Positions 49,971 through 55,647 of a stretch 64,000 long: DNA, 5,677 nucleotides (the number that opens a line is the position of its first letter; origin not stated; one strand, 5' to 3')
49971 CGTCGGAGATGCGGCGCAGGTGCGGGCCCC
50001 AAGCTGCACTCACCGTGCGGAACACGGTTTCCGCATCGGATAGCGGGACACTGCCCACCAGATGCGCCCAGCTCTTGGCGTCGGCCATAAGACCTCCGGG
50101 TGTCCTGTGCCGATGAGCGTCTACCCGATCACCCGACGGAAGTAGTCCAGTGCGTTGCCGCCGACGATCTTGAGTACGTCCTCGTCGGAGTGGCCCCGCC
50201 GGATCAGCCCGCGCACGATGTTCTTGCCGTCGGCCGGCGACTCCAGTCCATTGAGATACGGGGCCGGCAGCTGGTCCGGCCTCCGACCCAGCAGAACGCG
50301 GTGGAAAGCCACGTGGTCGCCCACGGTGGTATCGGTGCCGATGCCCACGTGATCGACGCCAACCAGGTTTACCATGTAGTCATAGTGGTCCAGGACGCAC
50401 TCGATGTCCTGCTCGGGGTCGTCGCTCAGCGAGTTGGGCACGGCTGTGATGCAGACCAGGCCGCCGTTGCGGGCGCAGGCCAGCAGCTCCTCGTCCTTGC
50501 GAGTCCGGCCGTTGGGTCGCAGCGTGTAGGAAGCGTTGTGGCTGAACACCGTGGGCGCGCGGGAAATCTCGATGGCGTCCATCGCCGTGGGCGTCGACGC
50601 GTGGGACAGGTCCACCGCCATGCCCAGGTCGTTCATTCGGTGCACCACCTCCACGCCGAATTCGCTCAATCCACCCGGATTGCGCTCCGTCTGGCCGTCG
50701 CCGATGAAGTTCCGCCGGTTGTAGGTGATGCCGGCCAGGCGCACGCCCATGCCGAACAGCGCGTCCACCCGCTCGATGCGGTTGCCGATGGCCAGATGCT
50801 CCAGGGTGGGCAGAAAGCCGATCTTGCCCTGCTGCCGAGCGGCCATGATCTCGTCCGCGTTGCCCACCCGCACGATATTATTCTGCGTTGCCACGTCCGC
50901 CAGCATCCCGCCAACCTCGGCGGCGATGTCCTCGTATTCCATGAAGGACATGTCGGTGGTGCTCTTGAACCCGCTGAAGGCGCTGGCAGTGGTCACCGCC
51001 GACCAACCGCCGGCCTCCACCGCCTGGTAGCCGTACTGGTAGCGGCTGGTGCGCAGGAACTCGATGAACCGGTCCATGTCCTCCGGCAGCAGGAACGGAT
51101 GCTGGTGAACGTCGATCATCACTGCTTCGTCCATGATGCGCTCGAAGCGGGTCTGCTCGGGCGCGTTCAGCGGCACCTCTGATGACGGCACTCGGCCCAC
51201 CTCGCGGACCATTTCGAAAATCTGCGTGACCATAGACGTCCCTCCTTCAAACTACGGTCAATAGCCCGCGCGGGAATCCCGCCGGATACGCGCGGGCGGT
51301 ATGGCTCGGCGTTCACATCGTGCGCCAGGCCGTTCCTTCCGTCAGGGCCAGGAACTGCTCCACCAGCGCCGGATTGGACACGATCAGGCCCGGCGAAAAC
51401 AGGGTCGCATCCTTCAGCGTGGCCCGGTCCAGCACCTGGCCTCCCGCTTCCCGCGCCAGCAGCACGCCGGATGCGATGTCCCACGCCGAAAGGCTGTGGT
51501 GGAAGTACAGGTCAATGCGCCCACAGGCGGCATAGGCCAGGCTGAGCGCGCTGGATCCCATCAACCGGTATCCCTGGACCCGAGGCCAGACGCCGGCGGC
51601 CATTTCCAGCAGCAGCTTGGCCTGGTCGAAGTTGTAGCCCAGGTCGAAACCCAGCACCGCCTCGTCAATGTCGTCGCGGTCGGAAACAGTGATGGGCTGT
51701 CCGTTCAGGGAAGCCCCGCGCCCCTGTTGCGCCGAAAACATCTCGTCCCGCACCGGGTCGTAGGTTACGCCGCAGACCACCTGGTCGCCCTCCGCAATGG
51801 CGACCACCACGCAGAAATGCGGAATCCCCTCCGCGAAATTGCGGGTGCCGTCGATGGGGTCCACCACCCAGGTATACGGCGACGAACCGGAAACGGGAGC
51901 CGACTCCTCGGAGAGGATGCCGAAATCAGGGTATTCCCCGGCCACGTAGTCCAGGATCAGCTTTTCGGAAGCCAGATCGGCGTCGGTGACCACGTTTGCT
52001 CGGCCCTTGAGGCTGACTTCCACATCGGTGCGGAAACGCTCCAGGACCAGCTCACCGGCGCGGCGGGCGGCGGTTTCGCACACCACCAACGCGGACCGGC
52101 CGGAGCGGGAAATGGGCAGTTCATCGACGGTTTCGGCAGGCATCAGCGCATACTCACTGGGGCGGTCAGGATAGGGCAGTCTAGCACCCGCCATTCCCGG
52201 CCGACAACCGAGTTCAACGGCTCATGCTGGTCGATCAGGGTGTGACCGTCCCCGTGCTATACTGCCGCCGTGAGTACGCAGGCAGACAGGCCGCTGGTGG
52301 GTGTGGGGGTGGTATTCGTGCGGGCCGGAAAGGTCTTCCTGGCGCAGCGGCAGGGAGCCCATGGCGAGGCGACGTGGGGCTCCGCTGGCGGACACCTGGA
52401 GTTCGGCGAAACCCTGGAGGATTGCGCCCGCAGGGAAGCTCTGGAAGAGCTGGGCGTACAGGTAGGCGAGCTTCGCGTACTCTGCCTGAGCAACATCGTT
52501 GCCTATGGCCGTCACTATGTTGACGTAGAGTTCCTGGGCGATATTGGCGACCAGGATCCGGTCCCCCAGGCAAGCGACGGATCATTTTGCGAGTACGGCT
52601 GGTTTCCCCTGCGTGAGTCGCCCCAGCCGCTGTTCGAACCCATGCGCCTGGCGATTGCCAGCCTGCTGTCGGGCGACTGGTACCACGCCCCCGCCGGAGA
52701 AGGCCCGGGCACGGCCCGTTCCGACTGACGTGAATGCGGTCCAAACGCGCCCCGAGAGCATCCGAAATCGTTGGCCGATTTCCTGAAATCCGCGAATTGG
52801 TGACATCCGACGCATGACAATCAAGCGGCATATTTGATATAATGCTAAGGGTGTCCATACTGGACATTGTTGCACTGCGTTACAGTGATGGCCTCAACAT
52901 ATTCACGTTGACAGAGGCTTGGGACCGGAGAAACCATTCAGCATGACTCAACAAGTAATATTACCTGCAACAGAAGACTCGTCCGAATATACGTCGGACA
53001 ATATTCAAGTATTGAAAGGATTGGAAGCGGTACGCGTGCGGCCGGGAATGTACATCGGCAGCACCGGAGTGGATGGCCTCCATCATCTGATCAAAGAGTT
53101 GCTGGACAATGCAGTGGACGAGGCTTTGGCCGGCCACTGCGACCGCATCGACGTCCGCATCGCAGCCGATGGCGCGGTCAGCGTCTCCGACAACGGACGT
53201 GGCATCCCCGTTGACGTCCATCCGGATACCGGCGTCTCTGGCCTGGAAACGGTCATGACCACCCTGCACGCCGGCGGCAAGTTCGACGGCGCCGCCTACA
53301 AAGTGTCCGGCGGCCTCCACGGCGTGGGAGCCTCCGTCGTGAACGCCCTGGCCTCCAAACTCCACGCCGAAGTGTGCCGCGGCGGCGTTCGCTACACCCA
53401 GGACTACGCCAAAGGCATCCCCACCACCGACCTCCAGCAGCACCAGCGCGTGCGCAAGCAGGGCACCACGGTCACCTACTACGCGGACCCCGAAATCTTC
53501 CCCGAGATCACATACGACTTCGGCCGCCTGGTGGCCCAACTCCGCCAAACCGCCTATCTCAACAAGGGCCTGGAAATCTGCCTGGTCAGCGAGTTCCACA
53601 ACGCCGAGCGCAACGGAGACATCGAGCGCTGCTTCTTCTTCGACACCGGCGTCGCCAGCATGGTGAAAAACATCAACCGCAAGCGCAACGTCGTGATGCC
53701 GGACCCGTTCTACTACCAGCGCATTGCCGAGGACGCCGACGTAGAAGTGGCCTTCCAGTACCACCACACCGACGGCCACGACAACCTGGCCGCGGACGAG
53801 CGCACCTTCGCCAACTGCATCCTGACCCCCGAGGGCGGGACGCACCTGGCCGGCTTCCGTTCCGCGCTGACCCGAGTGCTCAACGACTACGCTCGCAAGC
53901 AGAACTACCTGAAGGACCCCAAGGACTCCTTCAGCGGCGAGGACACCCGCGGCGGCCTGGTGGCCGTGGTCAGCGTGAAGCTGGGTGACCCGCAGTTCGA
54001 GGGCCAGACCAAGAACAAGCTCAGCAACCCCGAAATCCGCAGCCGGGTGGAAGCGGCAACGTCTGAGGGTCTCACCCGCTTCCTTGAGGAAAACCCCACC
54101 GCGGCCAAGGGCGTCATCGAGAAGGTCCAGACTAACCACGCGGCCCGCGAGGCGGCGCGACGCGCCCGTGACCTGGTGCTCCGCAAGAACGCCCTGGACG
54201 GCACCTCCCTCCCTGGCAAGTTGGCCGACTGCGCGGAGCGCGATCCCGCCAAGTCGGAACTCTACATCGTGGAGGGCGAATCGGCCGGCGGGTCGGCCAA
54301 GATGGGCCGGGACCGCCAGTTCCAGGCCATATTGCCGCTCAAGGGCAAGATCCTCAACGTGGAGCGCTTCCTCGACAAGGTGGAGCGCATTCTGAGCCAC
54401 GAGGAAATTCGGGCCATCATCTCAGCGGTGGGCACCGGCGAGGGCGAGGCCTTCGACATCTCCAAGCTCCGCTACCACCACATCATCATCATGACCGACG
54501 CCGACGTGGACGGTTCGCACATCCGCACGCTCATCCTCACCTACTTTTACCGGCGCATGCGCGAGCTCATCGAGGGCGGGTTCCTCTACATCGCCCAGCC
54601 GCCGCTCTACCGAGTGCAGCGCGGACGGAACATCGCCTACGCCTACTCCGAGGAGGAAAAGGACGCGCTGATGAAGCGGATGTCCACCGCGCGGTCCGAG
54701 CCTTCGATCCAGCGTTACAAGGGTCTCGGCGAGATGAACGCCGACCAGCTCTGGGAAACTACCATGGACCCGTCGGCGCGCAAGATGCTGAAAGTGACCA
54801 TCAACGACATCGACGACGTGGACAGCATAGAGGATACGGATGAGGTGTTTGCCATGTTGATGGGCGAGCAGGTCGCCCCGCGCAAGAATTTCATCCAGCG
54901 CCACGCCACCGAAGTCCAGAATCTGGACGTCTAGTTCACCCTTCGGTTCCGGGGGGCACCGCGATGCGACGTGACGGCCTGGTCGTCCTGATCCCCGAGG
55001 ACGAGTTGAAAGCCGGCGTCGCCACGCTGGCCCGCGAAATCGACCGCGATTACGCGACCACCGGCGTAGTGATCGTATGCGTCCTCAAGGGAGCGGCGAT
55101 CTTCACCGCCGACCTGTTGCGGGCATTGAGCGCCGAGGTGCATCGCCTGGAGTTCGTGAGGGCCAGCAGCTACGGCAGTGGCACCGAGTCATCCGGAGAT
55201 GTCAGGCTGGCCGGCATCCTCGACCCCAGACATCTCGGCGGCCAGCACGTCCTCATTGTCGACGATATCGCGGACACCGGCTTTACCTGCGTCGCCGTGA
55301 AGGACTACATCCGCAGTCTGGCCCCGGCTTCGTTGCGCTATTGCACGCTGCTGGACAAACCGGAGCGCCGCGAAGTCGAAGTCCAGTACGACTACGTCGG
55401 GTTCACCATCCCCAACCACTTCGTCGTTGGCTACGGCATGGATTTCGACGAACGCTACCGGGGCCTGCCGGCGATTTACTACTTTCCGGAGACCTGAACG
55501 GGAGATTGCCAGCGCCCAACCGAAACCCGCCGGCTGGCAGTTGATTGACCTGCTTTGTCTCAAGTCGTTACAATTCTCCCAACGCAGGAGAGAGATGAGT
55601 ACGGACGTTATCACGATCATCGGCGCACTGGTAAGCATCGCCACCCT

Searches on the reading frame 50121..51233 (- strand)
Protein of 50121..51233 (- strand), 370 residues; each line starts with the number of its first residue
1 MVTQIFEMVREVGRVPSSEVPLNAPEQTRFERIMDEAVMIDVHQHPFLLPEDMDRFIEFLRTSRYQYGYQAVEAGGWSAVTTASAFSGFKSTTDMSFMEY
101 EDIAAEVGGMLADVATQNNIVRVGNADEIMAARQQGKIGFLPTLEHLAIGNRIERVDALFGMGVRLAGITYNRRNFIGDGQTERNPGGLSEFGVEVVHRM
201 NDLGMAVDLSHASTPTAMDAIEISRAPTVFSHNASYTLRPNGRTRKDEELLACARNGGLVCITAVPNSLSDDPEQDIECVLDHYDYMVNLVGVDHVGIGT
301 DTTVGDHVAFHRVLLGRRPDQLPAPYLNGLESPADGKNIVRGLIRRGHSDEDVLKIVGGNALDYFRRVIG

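Call 25: search_protein_families(library=pfam, proteins=[window:50121-51233:-], max_evalue=0.001)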
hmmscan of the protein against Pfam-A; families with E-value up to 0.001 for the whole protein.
window:50121-51233:- (370 aa): 1 family
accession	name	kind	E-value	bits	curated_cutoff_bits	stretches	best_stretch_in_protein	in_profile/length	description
PF01244.27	Peptidase_M19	-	7.2e-68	229.5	26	1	34-366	3-318/319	Membrane dipeptidase (Peptidase family M19)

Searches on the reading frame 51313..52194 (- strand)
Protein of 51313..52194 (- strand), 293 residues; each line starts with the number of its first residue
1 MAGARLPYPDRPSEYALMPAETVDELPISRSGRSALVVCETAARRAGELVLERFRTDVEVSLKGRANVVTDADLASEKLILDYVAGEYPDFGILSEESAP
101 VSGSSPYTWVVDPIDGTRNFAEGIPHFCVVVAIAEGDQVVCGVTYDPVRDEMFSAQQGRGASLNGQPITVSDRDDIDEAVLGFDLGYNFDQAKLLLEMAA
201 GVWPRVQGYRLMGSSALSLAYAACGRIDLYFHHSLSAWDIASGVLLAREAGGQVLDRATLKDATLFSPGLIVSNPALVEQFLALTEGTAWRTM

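Call 26: search_protein_families(library=pfam, proteins=[window:51313-52194:-], max_evalue=0.001)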
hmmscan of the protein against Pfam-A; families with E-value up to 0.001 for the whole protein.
window:51313-52194:- (293 aa): 1 family
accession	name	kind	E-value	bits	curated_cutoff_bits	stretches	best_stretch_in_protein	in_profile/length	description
PF00459.30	Inositol_P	-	2.2e-59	201.6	27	1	40-283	10-264/271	Inositol monophosphatase family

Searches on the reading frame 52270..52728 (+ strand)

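Call 46: search_protein_families(library=pfam, proteins=[window:52270-52728:+], max_evalue=0.001)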
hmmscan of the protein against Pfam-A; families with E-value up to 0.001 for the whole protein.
window:52270-52728:+ (152 aa): 1 family
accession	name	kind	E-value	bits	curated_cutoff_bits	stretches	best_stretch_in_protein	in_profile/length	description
PF00293.34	NUDIX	-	3e-18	66.6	21.1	1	10-122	4-124/134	NUDIX domain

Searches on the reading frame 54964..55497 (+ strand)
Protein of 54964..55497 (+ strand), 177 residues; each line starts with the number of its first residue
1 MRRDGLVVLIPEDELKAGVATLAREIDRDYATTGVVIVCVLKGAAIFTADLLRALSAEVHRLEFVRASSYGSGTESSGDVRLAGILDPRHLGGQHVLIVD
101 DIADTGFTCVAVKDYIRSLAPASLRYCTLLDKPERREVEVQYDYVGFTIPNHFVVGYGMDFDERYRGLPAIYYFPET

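Call 46: search_protein_families(library=pfam, proteins=[window:54964-55497:+], max_evalue=0.001)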
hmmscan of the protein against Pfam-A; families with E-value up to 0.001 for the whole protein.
window:54964-55497:+ (177 aa): 1 family
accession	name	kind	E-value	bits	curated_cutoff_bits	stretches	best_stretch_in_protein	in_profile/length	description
PF00156.33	Pribosyltran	-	2.7e-29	102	26.3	1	14-161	4-157/158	Phosphoribosyl transferase domain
